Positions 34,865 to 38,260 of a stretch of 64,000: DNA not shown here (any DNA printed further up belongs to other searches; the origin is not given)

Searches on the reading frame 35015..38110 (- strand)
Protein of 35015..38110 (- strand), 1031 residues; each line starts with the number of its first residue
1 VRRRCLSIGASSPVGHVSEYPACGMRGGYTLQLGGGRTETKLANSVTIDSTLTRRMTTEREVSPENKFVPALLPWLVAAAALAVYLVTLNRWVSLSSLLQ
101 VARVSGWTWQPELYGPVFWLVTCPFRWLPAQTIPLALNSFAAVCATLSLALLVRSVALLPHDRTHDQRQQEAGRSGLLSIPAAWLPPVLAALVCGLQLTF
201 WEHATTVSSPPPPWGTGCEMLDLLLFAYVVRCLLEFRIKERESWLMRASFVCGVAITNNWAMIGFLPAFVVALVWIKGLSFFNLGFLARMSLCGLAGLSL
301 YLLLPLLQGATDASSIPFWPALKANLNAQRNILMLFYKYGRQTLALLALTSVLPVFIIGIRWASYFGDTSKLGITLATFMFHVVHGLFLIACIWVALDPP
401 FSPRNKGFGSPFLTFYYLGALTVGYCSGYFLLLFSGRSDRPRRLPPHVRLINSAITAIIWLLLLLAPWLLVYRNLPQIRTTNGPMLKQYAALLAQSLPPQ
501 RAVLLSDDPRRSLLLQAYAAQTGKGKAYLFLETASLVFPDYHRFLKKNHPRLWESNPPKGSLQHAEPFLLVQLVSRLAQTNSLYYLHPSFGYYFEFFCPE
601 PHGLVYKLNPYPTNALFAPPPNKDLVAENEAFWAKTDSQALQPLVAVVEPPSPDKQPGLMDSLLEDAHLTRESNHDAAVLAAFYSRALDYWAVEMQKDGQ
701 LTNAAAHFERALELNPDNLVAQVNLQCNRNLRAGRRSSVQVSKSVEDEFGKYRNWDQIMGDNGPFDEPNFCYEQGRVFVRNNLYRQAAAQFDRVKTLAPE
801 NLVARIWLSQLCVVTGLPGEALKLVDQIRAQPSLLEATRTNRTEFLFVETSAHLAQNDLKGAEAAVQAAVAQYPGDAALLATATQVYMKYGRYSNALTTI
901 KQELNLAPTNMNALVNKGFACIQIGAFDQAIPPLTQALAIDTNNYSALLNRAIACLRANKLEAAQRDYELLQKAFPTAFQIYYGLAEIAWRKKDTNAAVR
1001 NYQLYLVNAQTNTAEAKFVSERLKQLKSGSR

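Call 55: search_protein_families(library=pfam, proteins=[window:35015-38110:-], max_evalue=0.001)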
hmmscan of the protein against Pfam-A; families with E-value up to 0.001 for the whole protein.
window:35015-38110:- (1031 aa): 13 families
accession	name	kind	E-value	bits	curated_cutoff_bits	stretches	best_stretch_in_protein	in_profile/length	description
PF14559.12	TPR_19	-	3.3e-19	69.4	25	1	854-902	2-50/68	Tetratricopeptide repeat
PF13432.12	TPR_16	-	6e-17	62.2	32.7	1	950-1009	2-61/65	Tetratricopeptide repeat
PF07719.23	TPR_2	-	3.1e-15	55.4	27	1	686-718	2-34/34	Tetratricopeptide repeat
PF13428.12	TPR_14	-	2e-12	46.9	23.5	0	686-723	2-39/44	Tetratricopeptide repeat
PF00515.34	TPR_1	-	6.4e-10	38.9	27.8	0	698-718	14-34/34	Tetratricopeptide repeat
PF11028.14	TMEM260-like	-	1.2e-07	32.1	24.2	1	116-275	21-172/179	Protein O-mannosyl-transferase TMEM260-like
PF13181.12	TPR_8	-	1.7e-07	31.2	25.7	0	698-718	14-34/34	Tetratricopeptide repeat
PF13414.12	TPR_11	-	1.8e-07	31.1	26.8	0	699-719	8-28/42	TPR repeat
PF12895.13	ANAPC3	-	5.1e-07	30.3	27.2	0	860-931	6-76/82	Anaphase-promoting complex, cyclosome, subunit 3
PF13431.12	TPR_17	-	4e-05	24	24.4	0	935-965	3-33/34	Tetratricopeptide repeat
PF13176.12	TPR_7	-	7.5e-05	23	27.9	0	885-908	7-30/36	Tetratricopeptide repeat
PF23914.1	TPR_CcmH_CycH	-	7.5e-05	23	42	0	848-976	21-152/158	Cytochrome c-type biogenesis protein H TPR domain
PF13371.12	TPR_9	-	0.0002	21.8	35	0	852-911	4-63/73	Tetratricopeptide repeat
